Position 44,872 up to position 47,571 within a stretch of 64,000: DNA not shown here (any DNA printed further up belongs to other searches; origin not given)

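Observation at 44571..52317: Self-contained anaerobic redox module: 12-heme cytochrome, Rap1a-fold partner, FNR-type sensor and private heme lyase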

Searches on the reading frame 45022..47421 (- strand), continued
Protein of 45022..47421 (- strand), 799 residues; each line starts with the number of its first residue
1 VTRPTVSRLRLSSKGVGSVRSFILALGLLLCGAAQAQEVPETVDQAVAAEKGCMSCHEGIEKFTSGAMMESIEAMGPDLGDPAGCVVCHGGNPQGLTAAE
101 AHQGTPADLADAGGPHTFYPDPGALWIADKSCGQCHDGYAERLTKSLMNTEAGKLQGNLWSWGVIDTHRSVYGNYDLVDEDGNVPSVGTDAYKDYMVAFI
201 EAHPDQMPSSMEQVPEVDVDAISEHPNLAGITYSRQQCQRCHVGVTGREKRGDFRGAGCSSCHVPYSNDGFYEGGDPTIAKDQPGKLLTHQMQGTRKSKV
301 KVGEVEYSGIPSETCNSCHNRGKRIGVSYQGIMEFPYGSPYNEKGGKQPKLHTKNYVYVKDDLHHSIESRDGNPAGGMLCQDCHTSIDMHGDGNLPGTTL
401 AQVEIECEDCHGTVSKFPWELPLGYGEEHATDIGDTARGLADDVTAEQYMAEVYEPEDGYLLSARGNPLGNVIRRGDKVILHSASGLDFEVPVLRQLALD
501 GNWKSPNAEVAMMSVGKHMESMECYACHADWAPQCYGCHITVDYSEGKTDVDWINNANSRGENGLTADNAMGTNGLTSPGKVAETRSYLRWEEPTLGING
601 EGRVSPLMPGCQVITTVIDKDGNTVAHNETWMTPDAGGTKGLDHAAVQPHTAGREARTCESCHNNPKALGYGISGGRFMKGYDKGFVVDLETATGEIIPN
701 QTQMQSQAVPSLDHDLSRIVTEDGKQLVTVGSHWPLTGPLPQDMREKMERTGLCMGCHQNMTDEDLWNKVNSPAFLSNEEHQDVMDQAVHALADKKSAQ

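Call 49: search_protein_families(library=ncbifam, proteins=[P0121, P0123, P0125, P0134, P0138, P0191, P0200, P0223, P0235, P0136], max_evalue=1e-10)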
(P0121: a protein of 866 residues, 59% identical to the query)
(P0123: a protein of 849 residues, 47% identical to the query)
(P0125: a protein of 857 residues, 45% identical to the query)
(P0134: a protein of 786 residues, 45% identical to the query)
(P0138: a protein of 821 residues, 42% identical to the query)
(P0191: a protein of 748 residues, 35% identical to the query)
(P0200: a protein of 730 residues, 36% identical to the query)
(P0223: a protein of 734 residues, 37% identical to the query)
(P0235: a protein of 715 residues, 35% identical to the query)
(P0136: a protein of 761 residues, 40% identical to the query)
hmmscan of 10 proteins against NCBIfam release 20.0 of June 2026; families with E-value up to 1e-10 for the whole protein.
P0121 (866 aa): 3 families
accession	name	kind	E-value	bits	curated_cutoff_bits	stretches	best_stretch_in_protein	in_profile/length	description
NF040943.1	cytoc3_ExtM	equivalog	6.5e-73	246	800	2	204-643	141-511/599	selenite/tellurite reduction operon c-type cytochrome ExtM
NF040968.1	FeS_ExtO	equivalog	1.5e-20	73.5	200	1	485-641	210-346/416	selenite/tellurite reduction operon b-type cytochrome iron-sulfur cluster-binding subunit ExtO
NF040967.1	cytc_ExtN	equivalog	1.6e-20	73.3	200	1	485-641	210-347/415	selenite/tellurite reduction operon c-type cytochrome ExtN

P0123 (849 aa): 3 families
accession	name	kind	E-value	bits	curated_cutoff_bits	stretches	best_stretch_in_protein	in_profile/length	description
NF040943.1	cytoc3_ExtM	equivalog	2.7e-58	197.7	800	1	252-778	144-582/599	selenite/tellurite reduction operon c-type cytochrome ExtM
NF040967.1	cytc_ExtN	equivalog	4.2e-14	52.2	200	0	523-681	217-343/415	selenite/tellurite reduction operon c-type cytochrome ExtN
NF040968.1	FeS_ExtO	equivalog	7.8e-14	51.3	200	0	523-681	217-342/416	selenite/tellurite reduction operon b-type cytochrome iron-sulfur cluster-binding subunit ExtO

P0125 (857 aa): 3 families
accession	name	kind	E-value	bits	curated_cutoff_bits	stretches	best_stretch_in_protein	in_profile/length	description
NF040943.1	cytoc3_ExtM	equivalog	6.5e-47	160.1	800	1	232-774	128-578/599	selenite/tellurite reduction operon c-type cytochrome ExtM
NF040967.1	cytc_ExtN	equivalog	3.7e-13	49.1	200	1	531-682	215-344/415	selenite/tellurite reduction operon c-type cytochrome ExtN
NF040968.1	FeS_ExtO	equivalog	4.4e-13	48.8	200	1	532-682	216-343/416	selenite/tellurite reduction operon b-type cytochrome iron-sulfur cluster-binding subunit ExtO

P0134 (786 aa): 1 family
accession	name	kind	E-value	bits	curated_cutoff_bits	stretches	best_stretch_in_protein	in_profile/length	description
NF040943.1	cytoc3_ExtM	equivalog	4.3e-62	210.3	800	1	269-671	140-511/599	selenite/tellurite reduction operon c-type cytochrome ExtM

P0138 (821 aa): 3 families
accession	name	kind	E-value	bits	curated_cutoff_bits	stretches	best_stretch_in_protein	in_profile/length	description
NF040943.1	cytoc3_ExtM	equivalog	6.4e-72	242.7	800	1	281-683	141-512/599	selenite/tellurite reduction operon c-type cytochrome ExtM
NF040967.1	cytc_ExtN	equivalog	1.6e-16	60.2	200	1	528-677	213-344/415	selenite/tellurite reduction operon c-type cytochrome ExtN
NF040968.1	FeS_ExtO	equivalog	2.3e-16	59.6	200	1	528-677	213-343/416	selenite/tellurite reduction operon b-type cytochrome iron-sulfur cluster-binding subunit ExtO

P0191 (748 aa): 3 families
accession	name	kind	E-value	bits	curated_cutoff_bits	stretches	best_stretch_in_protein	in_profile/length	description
NF040943.1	cytoc3_ExtM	equivalog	3.9e-105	352.4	800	1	88-722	18-586/599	selenite/tellurite reduction operon c-type cytochrome ExtM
NF040967.1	cytc_ExtN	equivalog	9e-15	54.4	200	1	500-633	216-343/415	selenite/tellurite reduction operon c-type cytochrome ExtN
NF040968.1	FeS_ExtO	equivalog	1.5e-14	53.7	200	1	500-633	216-342/416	selenite/tellurite reduction operon b-type cytochrome iron-sulfur cluster-binding subunit ExtO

P0200 (730 aa): 3 families
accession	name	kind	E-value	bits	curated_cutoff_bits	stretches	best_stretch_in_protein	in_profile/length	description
NF040943.1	cytoc3_ExtM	equivalog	4.5e-128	428.1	800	2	226-687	136-589/599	selenite/tellurite reduction operon c-type cytochrome ExtM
NF040967.1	cytc_ExtN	equivalog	7.8e-20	71.1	200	1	467-599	216-343/415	selenite/tellurite reduction operon c-type cytochrome ExtN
NF040968.1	FeS_ExtO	equivalog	1.3e-19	70.4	200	1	467-599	216-342/416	selenite/tellurite reduction operon b-type cytochrome iron-sulfur cluster-binding subunit ExtO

P0223 (734 aa): 3 families
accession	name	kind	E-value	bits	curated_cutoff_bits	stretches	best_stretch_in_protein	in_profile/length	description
NF040943.1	cytoc3_ExtM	equivalog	9.4e-130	433.7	800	2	250-707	137-585/599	selenite/tellurite reduction operon c-type cytochrome ExtM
NF040967.1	cytc_ExtN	equivalog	8.5e-19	67.7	200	1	487-623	214-343/415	selenite/tellurite reduction operon c-type cytochrome ExtN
NF040968.1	FeS_ExtO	equivalog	1.3e-18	67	200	1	487-623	214-342/416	selenite/tellurite reduction operon b-type cytochrome iron-sulfur cluster-binding subunit ExtO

P0235 (715 aa): 3 families
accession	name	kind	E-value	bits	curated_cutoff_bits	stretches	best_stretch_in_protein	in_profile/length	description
NF040943.1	cytoc3_ExtM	equivalog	1.8e-119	399.8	800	1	92-690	19-585/599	selenite/tellurite reduction operon c-type cytochrome ExtM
NF040968.1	FeS_ExtO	equivalog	1.5e-18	66.9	200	0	471-620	215-360/416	selenite/tellurite reduction operon b-type cytochrome iron-sulfur cluster-binding subunit ExtO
NF040967.1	cytc_ExtN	equivalog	1.9e-18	66.6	200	0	471-620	215-361/415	selenite/tellurite reduction operon c-type cytochrome ExtN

P0136 (761 aa): 3 families
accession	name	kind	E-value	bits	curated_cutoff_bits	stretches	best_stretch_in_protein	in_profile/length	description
NF040943.1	cytoc3_ExtM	equivalog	4e-49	167.4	800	2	311-691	254-581/599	selenite/tellurite reduction operon c-type cytochrome ExtM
NF040967.1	cytc_ExtN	equivalog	2.1e-14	53.2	200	1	466-605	218-340/415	selenite/tellurite reduction operon c-type cytochrome ExtN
NF040968.1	FeS_ExtO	equivalog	3.6e-14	52.4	200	1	466-605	218-339/416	selenite/tellurite reduction operon b-type cytochrome iron-sulfur cluster-binding subunit ExtO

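Call 50: find_encoding_contigs(protein=P0121, flank=8000, max_places=3)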
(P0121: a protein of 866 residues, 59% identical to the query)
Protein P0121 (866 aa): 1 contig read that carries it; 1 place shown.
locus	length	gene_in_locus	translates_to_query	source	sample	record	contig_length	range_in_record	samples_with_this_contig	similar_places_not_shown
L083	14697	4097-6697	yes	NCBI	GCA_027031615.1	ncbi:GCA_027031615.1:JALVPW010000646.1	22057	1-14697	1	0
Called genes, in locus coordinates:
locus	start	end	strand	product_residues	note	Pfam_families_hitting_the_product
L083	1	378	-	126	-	?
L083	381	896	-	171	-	-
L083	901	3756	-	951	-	PF01139:RtcB, PF14890:Intein_splicing, PF01139:RtcB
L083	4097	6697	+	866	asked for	PF02085:Cytochrom_CIII (faint), PF22113:Mtrc-MtrF_II-IV_dom (faint), PF14522:Cytochrome_C7 (faint), PF14537:Cytochrom_c3_2 (faint)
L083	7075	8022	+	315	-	PF25062:ARM_TT21_N, PF00515:TPR_1, PF07719:TPR_2, PF13414:TPR_11, PF13432:TPR_16, PF00515:TPR_1, PF14559:TPR_19, PF00515:TPR_1, +22 more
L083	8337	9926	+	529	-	PF00115:COX1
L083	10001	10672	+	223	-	PF02085:Cytochrom_CIII (faint), PF14537:Cytochrom_c3_2 (faint), PF14522:Cytochrome_C7 (faint)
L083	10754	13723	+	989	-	PF12838:Fer4_7 (faint), PF13183:Fer4_8 (faint), PF13247:Fer4_11 (faint)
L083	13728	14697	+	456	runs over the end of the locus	PF03916:NrfD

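Call 51: find_encoding_contigs(protein=P0123, flank=8000, max_places=3)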
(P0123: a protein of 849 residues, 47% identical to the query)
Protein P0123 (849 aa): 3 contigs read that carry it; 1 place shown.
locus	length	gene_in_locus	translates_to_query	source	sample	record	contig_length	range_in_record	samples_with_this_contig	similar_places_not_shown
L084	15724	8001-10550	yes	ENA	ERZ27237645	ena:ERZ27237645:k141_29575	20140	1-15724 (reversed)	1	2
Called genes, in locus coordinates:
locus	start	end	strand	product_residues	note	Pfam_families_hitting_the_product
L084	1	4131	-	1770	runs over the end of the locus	PF00526:Dicty_CTDC (weak)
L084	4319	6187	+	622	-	PF00682:HMGL-like, PF25919:BSH_CusB (faint), PF25917:BSH_RND (faint), PF02436:PYC_OADA, PF25973:BSH_CzcB (faint), PF00364:Biotin_lipoyl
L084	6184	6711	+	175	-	-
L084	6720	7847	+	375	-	PF03977:OAD_beta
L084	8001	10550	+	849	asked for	PF14522:Cytochrome_C7 (faint), PF14537:Cytochrom_c3_2 (faint), PF22113:Mtrc-MtrF_II-IV_dom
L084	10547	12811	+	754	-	PF03176:MMPL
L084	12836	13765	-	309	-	PF02574:S-methyl_trans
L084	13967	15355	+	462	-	PF16656:Pur_ac_phosph_N, PF00149:Metallophos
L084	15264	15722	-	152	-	?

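Call 52: find_encoding_contigs(protein=P0125, flank=8000, max_places=3)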
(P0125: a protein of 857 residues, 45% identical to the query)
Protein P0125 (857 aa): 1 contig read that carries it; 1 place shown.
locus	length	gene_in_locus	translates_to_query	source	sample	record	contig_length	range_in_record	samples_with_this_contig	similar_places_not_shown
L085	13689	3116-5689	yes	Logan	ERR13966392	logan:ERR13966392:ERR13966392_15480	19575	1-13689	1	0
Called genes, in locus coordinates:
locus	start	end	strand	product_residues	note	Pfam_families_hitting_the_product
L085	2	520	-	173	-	?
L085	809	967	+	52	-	-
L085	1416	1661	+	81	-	-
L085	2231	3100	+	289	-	PF00165:HTH_AraC (faint), PF12833:HTH_18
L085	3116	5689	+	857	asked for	PF13435:Cytochrome_C554 (faint), PF14537:Cytochrom_c3_2 (faint), PF22113:Mtrc-MtrF_II-IV_dom (faint), PF14522:Cytochrome_C7 (faint)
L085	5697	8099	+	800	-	PF05140:ResB, PF01578:Cytochrom_C_asm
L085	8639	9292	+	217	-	-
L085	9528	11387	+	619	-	PF01558:POR, PF01855:POR_N, PF17147:PFOR_II (weak)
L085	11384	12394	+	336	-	PF02775:TPP_enzyme_C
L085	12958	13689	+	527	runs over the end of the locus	PF03606:DcuC, PF03806:ABG_transport, PF02667:SCFA_trans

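Call 53: find_encoding_contigs(protein=P0122, flank=8000, max_places=3)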
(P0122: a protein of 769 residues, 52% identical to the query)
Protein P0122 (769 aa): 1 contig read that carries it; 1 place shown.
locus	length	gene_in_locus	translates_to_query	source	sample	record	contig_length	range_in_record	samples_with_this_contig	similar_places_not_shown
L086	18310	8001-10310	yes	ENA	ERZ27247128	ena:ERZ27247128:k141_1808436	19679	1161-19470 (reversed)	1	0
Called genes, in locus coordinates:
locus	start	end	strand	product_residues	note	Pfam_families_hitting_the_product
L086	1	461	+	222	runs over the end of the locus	?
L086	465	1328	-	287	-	PF00892:EamA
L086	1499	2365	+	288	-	-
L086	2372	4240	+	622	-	PF02550:AcetylCoA_hydro, PF13336:AcetylCoA_hyd_C, PF00583:Acetyltransf_1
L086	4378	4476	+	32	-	-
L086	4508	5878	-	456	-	PF00158:Sigma54_activat, PF14532:Sigma54_activ_2, PF25601:AAA_lid_14, PF02954:HTH_8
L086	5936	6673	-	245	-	PF00990:GGDEF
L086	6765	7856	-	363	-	PF04055:Radical_SAM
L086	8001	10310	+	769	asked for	PF14522:Cytochrome_C7 (faint), PF14537:Cytochrom_c3_2 (faint), PF22113:Mtrc-MtrF_II-IV_dom (faint)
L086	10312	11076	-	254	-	PF01144:CoA_trans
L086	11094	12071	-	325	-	PF01144:CoA_trans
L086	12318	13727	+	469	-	PF00158:Sigma54_activat, PF14532:Sigma54_activ_2, PF07724:AAA_2 (faint), PF25601:AAA_lid_14, PF02954:HTH_8, PF18024:HTH_50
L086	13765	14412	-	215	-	PF01551:Peptidase_M23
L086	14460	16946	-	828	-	PF13353:Fer4_12 (weak), PF04055:Radical_SAM (weak)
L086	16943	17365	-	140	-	-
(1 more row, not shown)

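Call 54: find_encoding_contigs(protein=P0126, flank=7000, max_places=3)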
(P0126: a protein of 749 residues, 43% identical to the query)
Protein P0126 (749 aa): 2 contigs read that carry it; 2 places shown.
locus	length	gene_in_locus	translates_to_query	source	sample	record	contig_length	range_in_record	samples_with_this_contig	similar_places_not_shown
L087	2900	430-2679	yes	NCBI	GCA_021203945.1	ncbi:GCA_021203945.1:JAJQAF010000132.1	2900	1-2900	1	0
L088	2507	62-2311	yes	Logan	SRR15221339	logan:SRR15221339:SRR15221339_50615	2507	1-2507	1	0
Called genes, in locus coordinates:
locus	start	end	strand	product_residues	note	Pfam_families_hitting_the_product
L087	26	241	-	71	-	PF13938:DUF4213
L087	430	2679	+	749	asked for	PF13435:Cytochrome_C554 (faint), PF14522:Cytochrome_C7 (faint), PF14537:Cytochrom_c3_2 (faint), PF22113:Mtrc-MtrF_II-IV_dom (weak)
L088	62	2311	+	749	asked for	PF13435:Cytochrome_C554 (faint), PF14522:Cytochrome_C7 (faint), PF14537:Cytochrom_c3_2 (faint), PF22113:Mtrc-MtrF_II-IV_dom (weak)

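Call 55: find_encoding_contigs(protein=P0124, flank=7000, max_places=3)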
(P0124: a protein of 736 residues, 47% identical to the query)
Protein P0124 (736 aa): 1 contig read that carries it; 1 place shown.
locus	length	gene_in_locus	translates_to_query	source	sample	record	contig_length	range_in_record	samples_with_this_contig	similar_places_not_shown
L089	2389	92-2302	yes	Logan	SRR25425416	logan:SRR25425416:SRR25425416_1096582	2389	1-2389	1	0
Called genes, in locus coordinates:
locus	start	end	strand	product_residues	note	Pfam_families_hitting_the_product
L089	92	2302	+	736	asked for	PF14522:Cytochrome_C7 (faint), PF14537:Cytochrom_c3_2 (faint)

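Call 56: find_encoding_contigs(protein=P0138, flank=7000, max_places=3)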
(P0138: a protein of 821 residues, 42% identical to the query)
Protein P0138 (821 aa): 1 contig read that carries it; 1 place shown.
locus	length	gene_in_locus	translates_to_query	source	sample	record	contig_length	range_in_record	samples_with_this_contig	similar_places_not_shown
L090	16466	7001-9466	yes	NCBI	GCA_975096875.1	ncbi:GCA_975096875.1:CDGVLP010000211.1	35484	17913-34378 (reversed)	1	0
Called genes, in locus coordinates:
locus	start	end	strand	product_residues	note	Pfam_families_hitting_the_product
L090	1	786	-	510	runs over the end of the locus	PF01134:GIDA (faint), PF03486:HI0933_like (faint), PF07992:Pyr_redox_2, PF00070:Pyr_redox, PF02852:Pyr_redox_dim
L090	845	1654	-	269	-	PF09335:VTT_dom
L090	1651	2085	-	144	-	PF00571:CBS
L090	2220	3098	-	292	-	PF01734:Patatin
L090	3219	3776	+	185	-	PF04542:Sigma70_r2, PF08281:Sigma70_r4_2 (weak)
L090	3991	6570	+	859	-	PF07715:Plug, PF00593:TonB_dep_Rec_b-barrel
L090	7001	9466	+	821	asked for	PF14537:Cytochrom_c3_2 (faint), PF14522:Cytochrome_C7 (faint)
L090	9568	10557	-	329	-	-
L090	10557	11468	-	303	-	PF13557:Phenol_MetA_deg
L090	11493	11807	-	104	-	PF00403:HMA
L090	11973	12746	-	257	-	PF02518:HATPase_c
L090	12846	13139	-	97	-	PF00403:HMA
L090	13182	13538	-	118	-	PF02411:MerT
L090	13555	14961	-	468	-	PF07992:Pyr_redox_2, PF13738:Pyr_redox_3, PF00070:Pyr_redox, PF02852:Pyr_redox_dim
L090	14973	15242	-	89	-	-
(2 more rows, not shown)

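Call 74: find_related_loci(query=P0125, collection=metagenome_contigs, flank=6000)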
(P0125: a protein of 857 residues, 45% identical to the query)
Query P0125 (857 aa) in metagenome_contigs; peptide patterns used: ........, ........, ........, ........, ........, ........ (x = any residue, [..] = any of these).
199 stretches matched a pattern; 15 encode a relative of the query (tblastn E <= 1e-3); 15 distinct loci.
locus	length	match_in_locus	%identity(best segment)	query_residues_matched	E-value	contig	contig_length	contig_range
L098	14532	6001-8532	80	1-847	0e+0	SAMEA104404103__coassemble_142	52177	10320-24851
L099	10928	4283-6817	78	1-848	0e+0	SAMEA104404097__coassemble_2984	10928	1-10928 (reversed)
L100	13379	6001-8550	72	3-854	0e+0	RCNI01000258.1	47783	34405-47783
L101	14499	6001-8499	73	2-836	0e+0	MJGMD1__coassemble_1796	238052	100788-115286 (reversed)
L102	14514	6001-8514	72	1-846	0e+0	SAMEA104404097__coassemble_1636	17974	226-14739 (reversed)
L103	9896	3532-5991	72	10-831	0e+0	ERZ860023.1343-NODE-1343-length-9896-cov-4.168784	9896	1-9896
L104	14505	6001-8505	70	14-849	0e+0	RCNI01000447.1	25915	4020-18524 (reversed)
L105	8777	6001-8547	63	1-849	0e+0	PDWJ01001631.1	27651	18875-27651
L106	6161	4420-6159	68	4-580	0e+0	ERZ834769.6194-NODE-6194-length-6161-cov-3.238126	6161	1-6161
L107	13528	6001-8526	74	1-848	0e+0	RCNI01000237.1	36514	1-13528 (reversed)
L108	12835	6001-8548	64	1-849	0e+0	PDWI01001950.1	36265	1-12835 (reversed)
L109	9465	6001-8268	44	68-796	0e+0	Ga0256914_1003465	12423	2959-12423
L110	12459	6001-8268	44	68-796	0e+0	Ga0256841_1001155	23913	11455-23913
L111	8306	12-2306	43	83-831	0e+0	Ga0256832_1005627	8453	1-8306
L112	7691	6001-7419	48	68-534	1e-137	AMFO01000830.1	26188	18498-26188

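Call 86: search_protein_families(library=ncbifam, proteins=[L083:7075-8022:+, L085:5697-8099:+, L085:8639-9292:+], max_evalue=0.01)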
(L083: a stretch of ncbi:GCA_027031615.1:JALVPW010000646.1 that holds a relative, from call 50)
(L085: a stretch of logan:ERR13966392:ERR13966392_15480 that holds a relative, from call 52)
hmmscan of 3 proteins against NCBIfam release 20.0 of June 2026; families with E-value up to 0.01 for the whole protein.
L083:7075-8022:+ (315 aa): 33 families (the best 25 are shown)
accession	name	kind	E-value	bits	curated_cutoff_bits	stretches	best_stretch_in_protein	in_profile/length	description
TIGR02917.1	PEP_TPR_lipo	equivalog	3.4e-26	91.4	312.2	2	120-290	100-271/899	XrtA/PEP-CTERM system TPR-repeat protein PrsT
NF040959.1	MamA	equivalog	1e-22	80.6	200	2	151-267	78-194/204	magnetosome protein MamA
TIGR02552.1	LcrH_SycD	equivalog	2e-22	79.4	104.8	3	219-291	59-135/136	SycD/LcrH family type III secretion system chaperone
TIGR00990.1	3a0801s09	subfamily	1.1e-21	77.1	757.25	2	96-220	315-441/615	mitochondrial import receptor subunit TOM70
NF047558.1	TPR_END_plus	domain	1.3e-21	76.3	32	3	214-244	1-31/56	TPR end-of-group domain-containing protein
TIGR02521.1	type_IV_pilW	equivalog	1.4e-21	77.1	154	2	116-181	37-102/234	type IV pilus biogenesis/stability protein PilW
NF008391.2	PRK11189.1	equivalog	3.3e-19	69.5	250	2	109-186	64-141/297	lipoprotein NlpI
NF033762.1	social_mot_Tgl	equivalog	6.4e-17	61.7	225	1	81-290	37-250/252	social motility TPR repeat lipoprotein Tgl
NF033758.1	gliding_GltE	equivalog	1.9e-13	50.2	225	2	115-239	227-352/411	adventurous gliding motility TPR repeat lipoprotein GltE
NF033920.0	C39_PA2778_fam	equivalog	5.3e-11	42.4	150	2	178-269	156-247/255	PA2778 family cysteine peptidase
NF047507.1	TPR_BatC_Lepto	exception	6.3e-10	38.9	175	1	114-179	62-131/214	TPR repeat-containing protein BatC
NF002725.1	PRK02603.1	equivalog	7.8e-10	39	143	1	87-174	47-136/173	photosystem I assembly protein Ycf3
NF052415.1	T3SS_chap_SctY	equivalog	8.7e-09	35.9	70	1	117-206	13-105/106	type III secretion apparatus assembly chaperone SctY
NF007302.0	PRK09782.1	equivalog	8.8e-09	33.9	1223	1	80-153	584-655/990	phage receptor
NF047371.1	FlcA_CTERM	equivalog_domain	1.4e-08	33.7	300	1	87-172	451-535/646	periplasmic flagellar collar protein FlcA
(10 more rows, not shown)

L085:5697-8099:+ (800 aa): 5 families
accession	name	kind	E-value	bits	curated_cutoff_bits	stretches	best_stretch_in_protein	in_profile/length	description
TIGR03144.1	cytochr_II_ccsB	equivalog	2.4e-49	168.3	187.6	1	535-758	3-252/252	c-type cytochrome biogenesis protein CcsB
TIGR00353.1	nrfE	subfamily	1.8e-07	30.4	569.05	1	612-790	108-280/578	heme lyase CcmF/NrfE family subunit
NF007691.0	PRK10369.1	subfamily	5.7e-07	28.7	394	1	611-754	161-299/573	heme lyase NrfEFG subunit NrfE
TIGR01191.1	ccmC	subfamily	5.4e-05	23.2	186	1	662-717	45-100/184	heme ABC transporter permease CcmC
TIGR03145.1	cyt_nit_nrfE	subfamily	0.00071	18.4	927.3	1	612-754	160-297/631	heme lyase NrfEFG subunit NrfE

L085:8639-9292:+ (217 aa): 1 family
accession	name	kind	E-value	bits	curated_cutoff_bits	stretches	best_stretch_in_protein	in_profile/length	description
NF045663.1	diclust_near_Sec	equivalog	3.9e-28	98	530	1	52-205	492-646/759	pyridine nucleotide-disulfide oxidoreductase/dicluster-binding protein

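Call 88: search_dna_similar(query=window:45022-47367:-, collection=plasmids, mode=protein, max_rows=15, max_evalue=1e-20)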
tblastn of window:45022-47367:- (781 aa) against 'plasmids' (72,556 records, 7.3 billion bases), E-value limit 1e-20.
No match.
